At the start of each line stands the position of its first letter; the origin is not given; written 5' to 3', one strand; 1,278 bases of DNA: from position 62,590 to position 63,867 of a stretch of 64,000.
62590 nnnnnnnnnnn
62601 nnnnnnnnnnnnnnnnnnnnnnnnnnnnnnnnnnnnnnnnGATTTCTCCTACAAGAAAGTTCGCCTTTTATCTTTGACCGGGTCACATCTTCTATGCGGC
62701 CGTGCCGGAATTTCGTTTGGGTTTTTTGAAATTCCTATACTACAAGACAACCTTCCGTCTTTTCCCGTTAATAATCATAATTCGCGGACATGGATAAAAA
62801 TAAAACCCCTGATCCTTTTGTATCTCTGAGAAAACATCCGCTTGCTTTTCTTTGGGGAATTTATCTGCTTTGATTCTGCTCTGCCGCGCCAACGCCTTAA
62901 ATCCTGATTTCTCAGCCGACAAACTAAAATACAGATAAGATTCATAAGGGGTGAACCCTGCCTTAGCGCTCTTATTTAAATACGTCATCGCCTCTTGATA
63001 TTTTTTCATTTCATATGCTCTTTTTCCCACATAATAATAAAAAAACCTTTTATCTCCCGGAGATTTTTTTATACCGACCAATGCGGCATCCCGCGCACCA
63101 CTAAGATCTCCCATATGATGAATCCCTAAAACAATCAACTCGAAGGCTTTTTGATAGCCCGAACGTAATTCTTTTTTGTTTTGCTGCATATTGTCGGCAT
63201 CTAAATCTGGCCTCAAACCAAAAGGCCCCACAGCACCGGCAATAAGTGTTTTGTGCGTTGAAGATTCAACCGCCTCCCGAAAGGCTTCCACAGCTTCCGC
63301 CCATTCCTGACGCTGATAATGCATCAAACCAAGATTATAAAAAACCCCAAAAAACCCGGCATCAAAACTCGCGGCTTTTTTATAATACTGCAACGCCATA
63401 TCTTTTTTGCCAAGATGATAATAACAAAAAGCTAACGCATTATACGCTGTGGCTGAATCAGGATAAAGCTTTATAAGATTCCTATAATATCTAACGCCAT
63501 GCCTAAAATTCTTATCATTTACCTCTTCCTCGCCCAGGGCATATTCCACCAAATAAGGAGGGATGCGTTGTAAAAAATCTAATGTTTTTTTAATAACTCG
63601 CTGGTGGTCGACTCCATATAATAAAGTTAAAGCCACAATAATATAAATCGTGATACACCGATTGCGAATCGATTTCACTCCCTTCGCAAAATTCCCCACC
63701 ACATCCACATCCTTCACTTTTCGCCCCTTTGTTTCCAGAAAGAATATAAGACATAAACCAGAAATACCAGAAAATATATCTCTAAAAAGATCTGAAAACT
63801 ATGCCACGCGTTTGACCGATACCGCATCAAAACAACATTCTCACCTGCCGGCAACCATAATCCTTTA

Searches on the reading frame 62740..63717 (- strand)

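Call 8: search_protein_families(library=pfam, proteins=[window:62740-63717:-], max_evalue=0.01)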
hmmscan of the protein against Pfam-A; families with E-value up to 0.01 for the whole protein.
window:62740-63717:- (325 aa): 18 families
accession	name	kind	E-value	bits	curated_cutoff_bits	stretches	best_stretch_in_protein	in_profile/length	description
PF07719.23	TPR_2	-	4.3e-17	61.2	27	2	89-118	1-30/34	Tetratricopeptide repeat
PF00515.34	TPR_1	-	2.8e-12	46.3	27.8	2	89-118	1-30/34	Tetratricopeptide repeat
PF13432.12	TPR_16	-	3e-12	47.2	32.7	2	59-117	1-59/65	Tetratricopeptide repeat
PF13374.12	TPR_10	-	3.7e-10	39.9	27.5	2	128-152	7-31/42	Tetratricopeptide repeat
PF13424.12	TPR_12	-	5.2e-10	39.8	30.1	1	85-116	41-72/77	Tetratricopeptide repeat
PF13174.12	TPR_6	-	8.8e-09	35.9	26.3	0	126-151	3-28/33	Tetratricopeptide repeat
PF13181.12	TPR_8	-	9.8e-09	35.1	25.7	1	89-119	1-31/34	Tetratricopeptide repeat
PF13431.12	TPR_17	-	3e-08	33.7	24.4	1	77-110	1-34/34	Tetratricopeptide repeat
PF13428.12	TPR_14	-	1e-07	32.3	23.5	0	59-96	5-42/44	Tetratricopeptide repeat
PF13414.12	TPR_11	-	4.9e-07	29.8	26.8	1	99-135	4-40/42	TPR repeat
PF13371.12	TPR_9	-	3.1e-06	27.5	35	0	69-114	9-54/73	Tetratricopeptide repeat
PF12895.13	ANAPC3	-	2.6e-05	24.9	27.2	1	83-148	17-81/82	Anaphase-promoting complex, cyclosome, subunit 3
PF14559.12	TPR_19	-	2.8e-05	24.8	25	1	75-116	11-52/68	Tetratricopeptide repeat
PF13176.12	TPR_7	-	8.1e-05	22.9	27.9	0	127-151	3-27/36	Tetratricopeptide repeat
PF18768.7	RNPP_C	-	0.00087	19.3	26.5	1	92-159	82-157/213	RNPP family C-terminal domain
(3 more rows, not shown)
